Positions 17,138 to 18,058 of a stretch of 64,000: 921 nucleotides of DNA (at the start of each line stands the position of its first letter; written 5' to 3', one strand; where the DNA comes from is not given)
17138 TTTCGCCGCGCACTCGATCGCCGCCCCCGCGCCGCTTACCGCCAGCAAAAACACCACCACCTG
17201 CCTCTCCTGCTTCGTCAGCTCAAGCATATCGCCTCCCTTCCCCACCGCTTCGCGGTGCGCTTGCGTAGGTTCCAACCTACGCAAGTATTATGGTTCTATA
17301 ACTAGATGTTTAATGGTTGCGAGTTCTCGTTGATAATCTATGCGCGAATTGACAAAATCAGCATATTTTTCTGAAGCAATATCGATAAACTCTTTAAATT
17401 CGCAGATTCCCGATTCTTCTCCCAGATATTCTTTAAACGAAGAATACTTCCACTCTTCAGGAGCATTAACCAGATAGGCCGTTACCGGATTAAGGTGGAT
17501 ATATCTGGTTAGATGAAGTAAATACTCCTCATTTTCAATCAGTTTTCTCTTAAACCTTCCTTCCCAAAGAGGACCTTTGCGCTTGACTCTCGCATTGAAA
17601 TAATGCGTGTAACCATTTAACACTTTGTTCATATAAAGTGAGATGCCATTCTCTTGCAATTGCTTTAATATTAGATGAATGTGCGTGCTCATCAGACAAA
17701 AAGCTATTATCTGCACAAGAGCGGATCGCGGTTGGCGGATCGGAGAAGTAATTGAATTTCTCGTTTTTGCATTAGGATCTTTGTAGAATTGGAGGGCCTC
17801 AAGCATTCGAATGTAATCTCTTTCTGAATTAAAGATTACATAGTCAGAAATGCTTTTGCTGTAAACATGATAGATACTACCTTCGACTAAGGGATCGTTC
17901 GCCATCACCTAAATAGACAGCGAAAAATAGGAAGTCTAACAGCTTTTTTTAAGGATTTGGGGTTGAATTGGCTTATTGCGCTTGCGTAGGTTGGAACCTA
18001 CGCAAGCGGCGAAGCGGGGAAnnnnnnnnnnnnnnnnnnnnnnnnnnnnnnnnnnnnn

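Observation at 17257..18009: Compact RAYT (REP-associated tyrosine transposase) unit with inverted REP hairpins inserted between comEA and leuS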

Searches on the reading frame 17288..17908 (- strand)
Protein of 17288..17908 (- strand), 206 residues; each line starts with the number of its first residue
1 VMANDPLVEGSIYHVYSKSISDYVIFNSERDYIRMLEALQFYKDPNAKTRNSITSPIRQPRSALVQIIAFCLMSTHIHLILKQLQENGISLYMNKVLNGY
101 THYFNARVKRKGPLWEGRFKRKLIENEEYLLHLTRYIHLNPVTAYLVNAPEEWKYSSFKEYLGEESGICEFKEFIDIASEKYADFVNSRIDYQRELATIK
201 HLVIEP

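Call 3: search_protein_families(library=pfam, proteins=[window:17288-17908:-], max_evalue=0.01)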
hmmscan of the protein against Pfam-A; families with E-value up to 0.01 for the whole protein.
window:17288-17908:- (206 aa): 1 family
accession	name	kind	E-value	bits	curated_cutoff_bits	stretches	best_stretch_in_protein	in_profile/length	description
PF01797.21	Y1_Tnp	-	1.1e-06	29.2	23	1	65-138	41-119/121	Transposase IS200 like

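Call 4: search_protein_families(library=ncbifam, proteins=[window:17288-17908:-], max_evalue=0.01)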
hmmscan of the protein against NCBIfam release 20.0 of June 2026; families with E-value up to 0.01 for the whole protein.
window:17288-17908:- (206 aa): 1 family
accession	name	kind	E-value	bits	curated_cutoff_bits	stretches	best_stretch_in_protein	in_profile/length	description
NF047646.1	REP_Tyr_transpos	equivalog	5.9e-17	61.9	80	1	62-156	44-146/146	REP-associated tyrosine transposase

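Call 8: find_homologous_proteins(query=window:17288-17908:-)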
Query window:17288-17908:- (206 aa): 2382 proteins with E <= 0.001 among 2435 candidates; the best 120 are listed.
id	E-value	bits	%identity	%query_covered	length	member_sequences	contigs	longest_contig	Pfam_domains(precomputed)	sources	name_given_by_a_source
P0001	2.5e-133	460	100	100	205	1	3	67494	PF01797.22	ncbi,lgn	ncbi:MAG: transposase [Deltaproteobacteria bacterium]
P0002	6.9e-78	279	57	99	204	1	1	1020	PF01797.22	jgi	jgi:putative transposase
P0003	4.9e-76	273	64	94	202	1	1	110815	PF01797.22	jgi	jgi:putative transposase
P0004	1.6e-74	268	59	99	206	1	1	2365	PF01797.22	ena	-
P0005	7.8e-70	253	58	99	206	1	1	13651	PF01797.22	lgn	-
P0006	1.2e-69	252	54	99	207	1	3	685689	PF01797.22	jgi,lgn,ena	-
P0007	1.2e-69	252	56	100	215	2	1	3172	PF01797.22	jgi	-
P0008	1.5e-69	252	56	99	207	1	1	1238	PF01797.22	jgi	jgi:putative transposase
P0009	3.3e-68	247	54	97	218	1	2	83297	PF01797.22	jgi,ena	-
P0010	3.1e-67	244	54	98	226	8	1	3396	PF01797.22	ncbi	-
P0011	4.0e-67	244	52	98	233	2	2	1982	PF01797.22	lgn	-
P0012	1.3e-66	242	53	98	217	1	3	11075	PF01797.22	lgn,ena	-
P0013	1.8e-66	242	55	95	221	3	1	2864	PF01797.22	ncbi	-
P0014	2.6e-66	241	55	97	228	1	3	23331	PF01797.22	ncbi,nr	ncbi:MAG: transposase [Candidatus Omnitrophica bacterium]|nr:transposase [Candidatus Omnitrophota ba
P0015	2.9e-66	241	53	99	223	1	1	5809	PF01797.22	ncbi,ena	-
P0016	4.4e-66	240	53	97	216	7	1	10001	PF01797.22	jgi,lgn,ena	-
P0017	4.6e-66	240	54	95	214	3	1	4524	PF01797.22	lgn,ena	-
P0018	5.1e-66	240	54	97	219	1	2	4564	PF01797.22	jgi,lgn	jgi:putative transposase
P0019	5.6e-66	240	52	99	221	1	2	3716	PF01797.22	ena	-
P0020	7.6e-66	240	52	97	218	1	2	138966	PF01797.22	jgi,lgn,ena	-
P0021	9.6e-66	239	52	97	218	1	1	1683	PF01797.22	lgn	-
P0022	1.2e-65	239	60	83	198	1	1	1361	PF01797.22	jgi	jgi:putative transposase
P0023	1.3e-65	239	53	99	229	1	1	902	PF01797.22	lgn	-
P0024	1.5e-65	239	54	98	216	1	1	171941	PF01797.22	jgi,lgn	jgi:putative transposase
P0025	1.6e-65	239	52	100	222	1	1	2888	PF01797.22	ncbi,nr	ncbi:MAG: transposase [Candidatus Omnitrophica bacterium]|nr:transposase [Candidatus Omnitrophota ba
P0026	1.7e-65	239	53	99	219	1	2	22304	PF01797.22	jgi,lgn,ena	-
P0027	1.9e-65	238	51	98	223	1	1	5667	PF01797.22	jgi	jgi:putative transposase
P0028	1.9e-65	238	55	95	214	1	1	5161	PF01797.22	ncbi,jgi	-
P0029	3.6e-65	237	54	98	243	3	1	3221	PF01797.22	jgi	-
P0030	4.4e-65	237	52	95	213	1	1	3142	PF01797.22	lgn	-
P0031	7.0e-65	237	49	100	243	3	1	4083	PF01797.22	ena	-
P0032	7.4e-65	236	52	98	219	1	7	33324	PF01797.22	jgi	-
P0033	9.0e-65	236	49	100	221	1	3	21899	PF01797.22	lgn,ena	-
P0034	9.0e-65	236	52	99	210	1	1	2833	PF01797.22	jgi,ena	-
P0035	9.6e-65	236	51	99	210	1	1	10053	PF01797.22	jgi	-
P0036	9.8e-65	236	51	99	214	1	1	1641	PF01797.22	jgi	-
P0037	1.1e-64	236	52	97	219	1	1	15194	PF01797.22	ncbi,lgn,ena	-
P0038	1.1e-64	236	50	100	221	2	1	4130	PF01797.22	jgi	-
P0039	1.2e-64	236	51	100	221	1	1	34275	PF01797.22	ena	-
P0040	1.2e-64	236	51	99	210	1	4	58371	PF01797.22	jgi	-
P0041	1.2e-64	236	52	97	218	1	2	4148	PF01797.22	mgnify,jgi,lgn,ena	mgnify:CR=1 FL=1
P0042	1.3e-64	236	51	100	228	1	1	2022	PF01797.22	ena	-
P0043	1.3e-64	236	51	98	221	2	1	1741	PF01797.22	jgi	-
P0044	1.4e-64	236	55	94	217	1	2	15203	PF01797.22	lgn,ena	-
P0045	1.4e-64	236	49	99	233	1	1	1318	PF01797.22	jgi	-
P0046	1.9e-64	235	52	99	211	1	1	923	PF01797.22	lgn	-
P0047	2.6e-64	235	54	98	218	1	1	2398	PF01797.22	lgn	-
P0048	2.7e-64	235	51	98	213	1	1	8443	PF01797.22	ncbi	-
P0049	2.8e-64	235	51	98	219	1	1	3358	PF01797.22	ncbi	-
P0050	3.0e-64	234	54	94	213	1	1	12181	PF01797.22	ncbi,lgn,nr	ncbi:MAG: transposase [Actinomycetota bacterium]|nr:transposase [Actinomycetota bacterium]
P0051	3.0e-64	234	51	100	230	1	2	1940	PF01797.22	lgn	-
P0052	3.1e-64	234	52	99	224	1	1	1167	PF01797.22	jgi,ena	-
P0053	3.4e-64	234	53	98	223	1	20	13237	PF01797.22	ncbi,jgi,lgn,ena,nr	ncbi:MAG TPA: transposase [Patescibacteria group bacterium]|nr:transposase [Patescibacteria group ba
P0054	3.5e-64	234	51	100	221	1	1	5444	PF01797.22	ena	-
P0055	3.5e-64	234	53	99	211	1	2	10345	PF01797.22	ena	-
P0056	4.1e-64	234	52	99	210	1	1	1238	PF01797.22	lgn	-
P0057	4.2e-64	234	53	98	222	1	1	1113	PF01797.22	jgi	-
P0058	4.2e-64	234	54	97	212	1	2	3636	PF01797.22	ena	-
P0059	4.5e-64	234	48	100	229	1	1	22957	PF01797.22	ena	-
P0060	5.0e-64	234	54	94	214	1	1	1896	PF01797.22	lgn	-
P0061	5.2e-64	234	51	97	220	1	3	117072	PF01797.22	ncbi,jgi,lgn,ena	-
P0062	6.1e-64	233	53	97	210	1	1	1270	PF01797.22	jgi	jgi:putative transposase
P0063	6.5e-64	233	50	100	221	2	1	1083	PF01797.22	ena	-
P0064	6.5e-64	233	50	99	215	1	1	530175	PF01797.22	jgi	jgi:putative transposase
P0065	6.9e-64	233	49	100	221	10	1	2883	PF01797.22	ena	-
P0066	7.1e-64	233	50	99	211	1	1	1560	PF01797.22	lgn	-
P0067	7.8e-64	233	51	98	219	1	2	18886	PF01797.22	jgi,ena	-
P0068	8.7e-64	233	52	99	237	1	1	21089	PF01797.22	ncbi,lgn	-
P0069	1.1e-63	233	52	100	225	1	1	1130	PF01797.22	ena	-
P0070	1.2e-63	233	52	95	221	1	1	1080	PF01797.22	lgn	-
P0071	1.2e-63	232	52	97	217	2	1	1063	PF01797.22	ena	-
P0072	1.2e-63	232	52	99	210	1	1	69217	PF01797.22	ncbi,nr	ncbi:MAG: transposase [Candidatus Omnitrophica bacterium]|nr:transposase [Candidatus Omnitrophota ba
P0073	1.3e-63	232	50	98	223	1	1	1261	PF01797.22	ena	-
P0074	1.3e-63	232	52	100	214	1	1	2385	PF01797.22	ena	-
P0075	1.4e-63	232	51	97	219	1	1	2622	PF01797.22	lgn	-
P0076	1.4e-63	232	49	100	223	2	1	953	PF01797.22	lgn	-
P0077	1.5e-63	232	51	97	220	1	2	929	PF01797.22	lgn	-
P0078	1.6e-63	232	52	99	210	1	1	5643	PF01797.22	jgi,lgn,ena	-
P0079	1.7e-63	232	50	97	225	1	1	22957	PF01797.22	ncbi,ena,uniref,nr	ncbi:MAG: hypothetical protein CEN88_48 [Candidatus Berkelbacteria bacterium Licking1014_2]|uniref:T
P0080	1.8e-63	232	52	97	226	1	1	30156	PF01797.22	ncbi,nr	ncbi:MAG: transposase [Candidatus Omnitrophota bacterium]|nr:transposase [Candidatus Omnitrophota ba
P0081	2.0e-63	232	52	97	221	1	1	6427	PF01797.22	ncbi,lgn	-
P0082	2.1e-63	232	51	97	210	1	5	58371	PF01797.22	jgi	-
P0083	2.1e-63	232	50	99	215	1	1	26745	PF01797.22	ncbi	-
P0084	2.2e-63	232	51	97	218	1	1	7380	PF01797.22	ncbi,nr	ncbi:MAG: transposase [Candidatus Omnitrophota bacterium]|nr:transposase [Candidatus Omnitrophota ba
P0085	2.2e-63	232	52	95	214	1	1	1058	PF01797.22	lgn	-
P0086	2.3e-63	232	50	98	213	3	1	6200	PF01797.22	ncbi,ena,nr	ncbi:MAG TPA: hypothetical protein ENK09_10115 [Nitrospirae bacterium]|nr:hypothetical protein [Nitr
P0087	2.3e-63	232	50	97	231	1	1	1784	PF01797.22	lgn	-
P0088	2.3e-63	232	55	95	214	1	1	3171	PF01797.22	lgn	-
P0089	2.5e-63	231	51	99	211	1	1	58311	PF01797.22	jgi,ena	-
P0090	2.6e-63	231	49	99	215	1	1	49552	PF01797.22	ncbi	-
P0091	2.7e-63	231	51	98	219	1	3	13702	PF01797.22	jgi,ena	-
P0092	2.9e-63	231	50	97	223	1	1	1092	PF01797.22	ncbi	-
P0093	3.0e-63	231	52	98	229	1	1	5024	PF01797.22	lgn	-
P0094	3.1e-63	231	51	99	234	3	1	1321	PF01797.22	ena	-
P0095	3.2e-63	231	51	97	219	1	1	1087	PF01797.22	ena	-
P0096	3.3e-63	231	52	99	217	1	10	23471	PF01797.22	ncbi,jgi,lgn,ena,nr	ncbi:MAG: transposase [Candidatus Omnitrophica bacterium]|nr:transposase [Candidatus Omnitrophota ba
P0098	4.1e-63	231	53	97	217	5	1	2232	PF01797.22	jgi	-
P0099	4.1e-63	231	53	97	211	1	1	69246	PF01797.22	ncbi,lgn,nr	ncbi:MAG: transposase [Candidatus Omnitrophica bacterium]|nr:transposase [Candidatus Omnitrophota ba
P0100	4.1e-63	231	52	99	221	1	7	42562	PF01797.22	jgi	jgi:putative transposase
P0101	4.2e-63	231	55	97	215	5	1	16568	PF01797.22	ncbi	-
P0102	4.3e-63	231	54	97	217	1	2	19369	PF01797.22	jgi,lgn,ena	-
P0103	4.3e-63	231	52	100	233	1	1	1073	PF01797.22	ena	-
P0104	4.5e-63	231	50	99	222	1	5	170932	PF01797.22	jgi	-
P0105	4.9e-63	230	50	98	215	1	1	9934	PF01797.22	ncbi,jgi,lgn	-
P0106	5.0e-63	230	52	99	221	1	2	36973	PF01797.22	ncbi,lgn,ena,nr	ncbi:transposase [bacterium]|nr:transposase [bacterium]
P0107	5.1e-63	230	48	100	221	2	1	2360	PF01797.22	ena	-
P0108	5.2e-63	230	53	99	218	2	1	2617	PF01797.22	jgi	jgi:putative transposase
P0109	5.4e-63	230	54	97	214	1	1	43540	PF01797.22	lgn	-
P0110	5.5e-63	230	51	100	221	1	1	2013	PF01797.22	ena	-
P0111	5.6e-63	230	51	99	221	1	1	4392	PF01797.22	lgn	-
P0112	6.0e-63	230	54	99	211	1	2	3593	PF01797.22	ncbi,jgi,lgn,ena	-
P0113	6.1e-63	230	54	97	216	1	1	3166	PF01797.22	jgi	-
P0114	6.5e-63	230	50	99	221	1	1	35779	PF01797.22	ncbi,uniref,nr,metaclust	ncbi:hypothetical protein A2V71_02455 [Candidatus Berkelbacteria bacterium RBG_13_40_8]|uniref:Trans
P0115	6.9e-63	230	51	97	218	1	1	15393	PF01797.22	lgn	-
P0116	7.1e-63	230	50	99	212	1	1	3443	PF01797.22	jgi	jgi:putative transposase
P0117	7.2e-63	230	52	99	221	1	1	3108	PF01797.22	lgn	-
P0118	7.8e-63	230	51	97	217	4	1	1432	PF01797.22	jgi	-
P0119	8.0e-63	230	51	99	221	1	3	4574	PF01797.22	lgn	-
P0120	8.2e-63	230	50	97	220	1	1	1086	PF01797.22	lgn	-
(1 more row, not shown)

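Call 9: find_encoding_contigs(protein=P0001, flank=10000, max_places=6)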
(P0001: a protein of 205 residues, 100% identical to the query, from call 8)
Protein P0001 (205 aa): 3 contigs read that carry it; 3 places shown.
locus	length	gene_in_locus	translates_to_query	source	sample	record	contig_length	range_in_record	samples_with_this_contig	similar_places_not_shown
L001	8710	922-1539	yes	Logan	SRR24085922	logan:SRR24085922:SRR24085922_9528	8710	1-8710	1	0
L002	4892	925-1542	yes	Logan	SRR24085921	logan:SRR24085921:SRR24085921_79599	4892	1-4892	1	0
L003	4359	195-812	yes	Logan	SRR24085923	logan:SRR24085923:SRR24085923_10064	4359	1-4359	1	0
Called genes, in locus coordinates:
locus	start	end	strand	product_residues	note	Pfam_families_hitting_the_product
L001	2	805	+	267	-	?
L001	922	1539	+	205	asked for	PF01797:Y1_Tnp (weak)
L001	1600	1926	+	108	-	PF12836:HHH_3, PF00633:HHH (faint)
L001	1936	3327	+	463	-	PF13567:DUF4131, PF03772:Competence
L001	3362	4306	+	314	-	PF00515:TPR_1 (faint), PF07719:TPR_2 (faint), PF13174:TPR_6 (faint), PF13181:TPR_8 (faint), PF13424:TPR_12 (faint), PF13428:TPR_14 (faint), PF13432:TPR_16, PF13525:YfiO, +1 more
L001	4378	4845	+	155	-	PF04390:LptE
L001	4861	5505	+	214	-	PF21694:DNA_pol3_delta_C (faint)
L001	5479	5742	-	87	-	PF01649:Ribosomal_S20p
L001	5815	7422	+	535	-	PF03023:MurJ, PF13440:Polysacc_synt_3, PF01554:MatE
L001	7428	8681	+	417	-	PF01541:GIY-YIG, PF27096:UvrC_M, PF02151:UVR (weak), PF08459:UvrC_RNaseH_dom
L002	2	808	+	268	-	?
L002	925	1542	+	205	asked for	PF01797:Y1_Tnp (weak)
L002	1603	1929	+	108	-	PF12836:HHH_3, PF00633:HHH (faint)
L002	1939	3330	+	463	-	PF13567:DUF4131, PF03772:Competence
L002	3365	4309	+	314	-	PF00515:TPR_1 (faint), PF07719:TPR_2 (faint), PF13174:TPR_6 (faint), PF13181:TPR_8 (faint), PF13424:TPR_12 (faint), PF13428:TPR_14 (faint), PF13432:TPR_16, PF13525:YfiO, +1 more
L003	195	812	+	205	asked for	PF01797:Y1_Tnp (weak)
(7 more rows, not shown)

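Call 10: find_encoding_contigs(protein=P0003, flank=10000, max_places=4)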
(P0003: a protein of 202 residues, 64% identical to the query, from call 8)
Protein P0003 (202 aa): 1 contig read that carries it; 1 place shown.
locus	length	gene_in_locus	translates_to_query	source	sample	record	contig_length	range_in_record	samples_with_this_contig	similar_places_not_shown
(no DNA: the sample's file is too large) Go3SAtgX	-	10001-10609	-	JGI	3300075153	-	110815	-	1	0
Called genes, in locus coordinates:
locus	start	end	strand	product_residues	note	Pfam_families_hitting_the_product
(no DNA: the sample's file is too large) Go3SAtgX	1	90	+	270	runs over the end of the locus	PF01476:LysM, PF03734:YkuD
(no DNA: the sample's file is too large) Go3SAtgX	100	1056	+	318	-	PF03255:ACCA, PF01039:Carboxyl_trans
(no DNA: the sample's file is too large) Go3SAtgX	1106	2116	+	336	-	PF01207:Dus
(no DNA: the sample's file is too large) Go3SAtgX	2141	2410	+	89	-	-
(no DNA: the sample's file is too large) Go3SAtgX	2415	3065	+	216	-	PF00596:Aldolase_II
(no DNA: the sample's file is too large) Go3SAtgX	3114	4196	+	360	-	PF21016:RlmN_N, PF04055:Radical_SAM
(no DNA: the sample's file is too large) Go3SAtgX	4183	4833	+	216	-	PF00657:Lipase_GDSL, PF13472:Lipase_GDSL_2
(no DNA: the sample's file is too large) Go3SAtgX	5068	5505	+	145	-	PF01471:PG_binding_1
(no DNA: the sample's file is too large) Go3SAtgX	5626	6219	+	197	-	-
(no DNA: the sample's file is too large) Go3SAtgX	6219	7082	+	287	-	PF01261:AP_endonuc_2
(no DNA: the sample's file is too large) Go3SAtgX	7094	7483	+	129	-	PF00072:Response_reg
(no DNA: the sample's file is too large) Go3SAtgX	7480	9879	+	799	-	PF00133:tRNA-synt_1, PF01406:tRNA-synt_1e (faint), PF09334:tRNA-synt_1g, PF13603:tRNA-synt_1_2, PF00133:tRNA-synt_1, PF08264:Anticodon_1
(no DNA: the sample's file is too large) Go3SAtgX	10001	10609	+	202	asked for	PF01797:Y1_Tnp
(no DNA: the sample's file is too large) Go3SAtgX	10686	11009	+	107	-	PF00633:HHH (faint), PF14520:HHH_5 (faint), PF14716:HHH_8 (faint), PF12836:HHH_3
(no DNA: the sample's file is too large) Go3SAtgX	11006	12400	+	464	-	PF13567:DUF4131, PF03772:Competence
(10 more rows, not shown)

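Call 11: find_encoding_contigs(protein=P0006, flank=10000, max_places=4)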
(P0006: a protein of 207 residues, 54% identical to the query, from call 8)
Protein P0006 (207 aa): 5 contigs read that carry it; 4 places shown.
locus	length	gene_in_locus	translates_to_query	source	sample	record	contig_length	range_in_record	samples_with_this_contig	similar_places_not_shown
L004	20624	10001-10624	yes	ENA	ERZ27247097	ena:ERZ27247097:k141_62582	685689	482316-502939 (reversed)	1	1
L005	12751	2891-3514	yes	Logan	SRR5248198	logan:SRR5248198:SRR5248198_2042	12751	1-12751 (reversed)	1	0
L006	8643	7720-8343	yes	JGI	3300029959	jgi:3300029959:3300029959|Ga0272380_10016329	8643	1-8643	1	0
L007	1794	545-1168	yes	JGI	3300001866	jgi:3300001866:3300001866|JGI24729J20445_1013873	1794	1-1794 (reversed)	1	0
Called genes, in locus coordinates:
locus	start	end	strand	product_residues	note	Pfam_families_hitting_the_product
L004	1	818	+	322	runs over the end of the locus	PF03255:ACCA, PF01039:Carboxyl_trans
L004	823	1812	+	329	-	PF01207:Dus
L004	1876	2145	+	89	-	-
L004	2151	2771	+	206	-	PF00596:Aldolase_II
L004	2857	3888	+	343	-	PF21016:RlmN_N, PF04055:Radical_SAM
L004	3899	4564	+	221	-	PF00657:Lipase_GDSL, PF13472:Lipase_GDSL_2, PF14606:Lipase_GDSL_3 (faint)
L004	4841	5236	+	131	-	PF08823:PG_binding_2 (weak), PF01471:PG_binding_1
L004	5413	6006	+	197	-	-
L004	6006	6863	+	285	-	PF01261:AP_endonuc_2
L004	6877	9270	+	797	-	PF00133:tRNA-synt_1, PF01406:tRNA-synt_1e (faint), PF09334:tRNA-synt_1g, PF13603:tRNA-synt_1_2, PF00133:tRNA-synt_1, PF09334:tRNA-synt_1g (weak), PF08264:Anticodon_1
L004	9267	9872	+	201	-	PF02525:Flavodoxin_2, PF03358:FMN_red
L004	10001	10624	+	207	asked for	PF01797:Y1_Tnp (weak)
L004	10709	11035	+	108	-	PF14520:HHH_5 (faint), PF12836:HHH_3, PF00633:HHH (weak)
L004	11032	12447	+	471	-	PF13567:DUF4131, PF03772:Competence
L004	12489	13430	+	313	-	PF24575:TPR_Slam (faint), PF00515:TPR_1 (faint), PF07719:TPR_2 (faint), PF13174:TPR_6 (faint), PF13181:TPR_8 (faint), PF13424:TPR_12 (faint), PF13432:TPR_16 (weak), PF13525:YfiO, +2 more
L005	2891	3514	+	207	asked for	PF01797:Y1_Tnp (weak)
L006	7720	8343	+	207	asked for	PF01797:Y1_Tnp (weak)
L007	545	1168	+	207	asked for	PF01797:Y1_Tnp (weak)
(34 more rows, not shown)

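Call 16: search_solved_structures(query=window:17288-17908:-, max_evalue=1, show_alignments=3)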
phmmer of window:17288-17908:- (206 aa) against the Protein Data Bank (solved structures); distinct sequences matched with E-value up to 1: 1.
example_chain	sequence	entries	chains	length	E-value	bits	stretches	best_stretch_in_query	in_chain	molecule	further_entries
4er8_A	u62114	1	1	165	0.0015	21.6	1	59-160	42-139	TnpArep for protein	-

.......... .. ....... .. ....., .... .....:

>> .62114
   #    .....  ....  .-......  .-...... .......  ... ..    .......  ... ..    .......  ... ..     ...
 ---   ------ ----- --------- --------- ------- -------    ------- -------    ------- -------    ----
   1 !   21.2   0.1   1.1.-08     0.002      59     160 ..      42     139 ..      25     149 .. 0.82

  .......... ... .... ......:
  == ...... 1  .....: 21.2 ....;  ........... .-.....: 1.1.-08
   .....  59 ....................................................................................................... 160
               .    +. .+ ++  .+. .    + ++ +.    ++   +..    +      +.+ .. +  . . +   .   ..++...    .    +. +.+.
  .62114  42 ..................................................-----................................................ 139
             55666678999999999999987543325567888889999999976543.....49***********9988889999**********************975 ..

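Call 23: find_related_loci(query=A1, collection=metagenome_contigs, flank=10000)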
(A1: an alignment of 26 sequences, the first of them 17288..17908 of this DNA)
Query A1 (206 aa) in metagenome_contigs; peptide patterns used: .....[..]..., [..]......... (x = any residue, [..] = any of these).
600 stretches matched a pattern (row limit reached: there are more); 561 encode a relative of the query (tblastn E <= 1e-3); the best 80 are kept; 80 distinct loci.
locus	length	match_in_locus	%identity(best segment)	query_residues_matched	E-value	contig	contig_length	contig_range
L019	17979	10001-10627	56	1-205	2e-76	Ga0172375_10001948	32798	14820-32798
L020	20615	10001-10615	54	2-205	3e-75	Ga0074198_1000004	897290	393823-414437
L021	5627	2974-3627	53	2-205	1e-73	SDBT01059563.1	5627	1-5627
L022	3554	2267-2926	51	5-205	1e-73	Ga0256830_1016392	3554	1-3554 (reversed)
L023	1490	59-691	55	10-205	7e-77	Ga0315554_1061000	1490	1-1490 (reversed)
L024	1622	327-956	53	6-205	2e-76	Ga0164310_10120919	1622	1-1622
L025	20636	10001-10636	52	6-205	5e-72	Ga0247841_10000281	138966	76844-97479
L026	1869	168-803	52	6-205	1e-74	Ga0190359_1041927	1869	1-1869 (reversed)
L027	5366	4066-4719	53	5-205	1e-71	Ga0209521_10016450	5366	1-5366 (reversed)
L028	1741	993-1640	51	5-205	2e-74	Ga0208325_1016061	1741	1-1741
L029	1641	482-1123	51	2-205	3e-74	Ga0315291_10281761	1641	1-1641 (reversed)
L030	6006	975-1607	54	6-205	4e-71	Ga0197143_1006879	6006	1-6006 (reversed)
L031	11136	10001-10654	51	1-205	8e-71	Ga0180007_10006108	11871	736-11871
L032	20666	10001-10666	51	1-205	4e-70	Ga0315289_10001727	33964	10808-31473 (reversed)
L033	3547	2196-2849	50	5-205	2e-70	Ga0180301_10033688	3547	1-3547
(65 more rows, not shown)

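Call 30: find_encoding_contigs(protein=P0005, flank=10000, max_places=2)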
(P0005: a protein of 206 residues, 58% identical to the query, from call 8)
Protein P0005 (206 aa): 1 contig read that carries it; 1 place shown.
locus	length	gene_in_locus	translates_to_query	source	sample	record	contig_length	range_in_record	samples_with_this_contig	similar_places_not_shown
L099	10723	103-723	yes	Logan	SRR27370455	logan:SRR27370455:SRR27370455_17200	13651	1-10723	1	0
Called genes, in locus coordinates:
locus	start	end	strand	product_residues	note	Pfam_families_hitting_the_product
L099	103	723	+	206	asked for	PF01797:Y1_Tnp (weak)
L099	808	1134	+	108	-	PF14520:HHH_5 (faint), PF12836:HHH_3, PF00633:HHH (weak)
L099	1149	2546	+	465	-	PF13567:DUF4131, PF03772:Competence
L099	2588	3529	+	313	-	PF24575:TPR_Slam (faint), PF00515:TPR_1 (faint), PF07719:TPR_2 (faint), PF13174:TPR_6 (faint), PF13181:TPR_8 (faint), PF13424:TPR_12 (faint), PF13432:TPR_16, PF13525:YfiO, +2 more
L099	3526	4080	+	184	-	PF04390:LptE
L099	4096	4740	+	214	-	PF21694:DNA_pol3_delta_C (faint)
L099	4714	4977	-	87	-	PF01649:Ribosomal_S20p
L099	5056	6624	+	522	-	PF03023:MurJ, PF13440:Polysacc_synt_3, PF01554:MatE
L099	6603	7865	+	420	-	PF01541:GIY-YIG (weak), PF27096:UvrC_M, PF08459:UvrC_RNaseH_dom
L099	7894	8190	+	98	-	PF01035:DNA_binding_1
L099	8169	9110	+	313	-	PF08308:PEGA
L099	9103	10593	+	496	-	PF13632:Glyco_trans_2_3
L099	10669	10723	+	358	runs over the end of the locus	PF00437:T2SSE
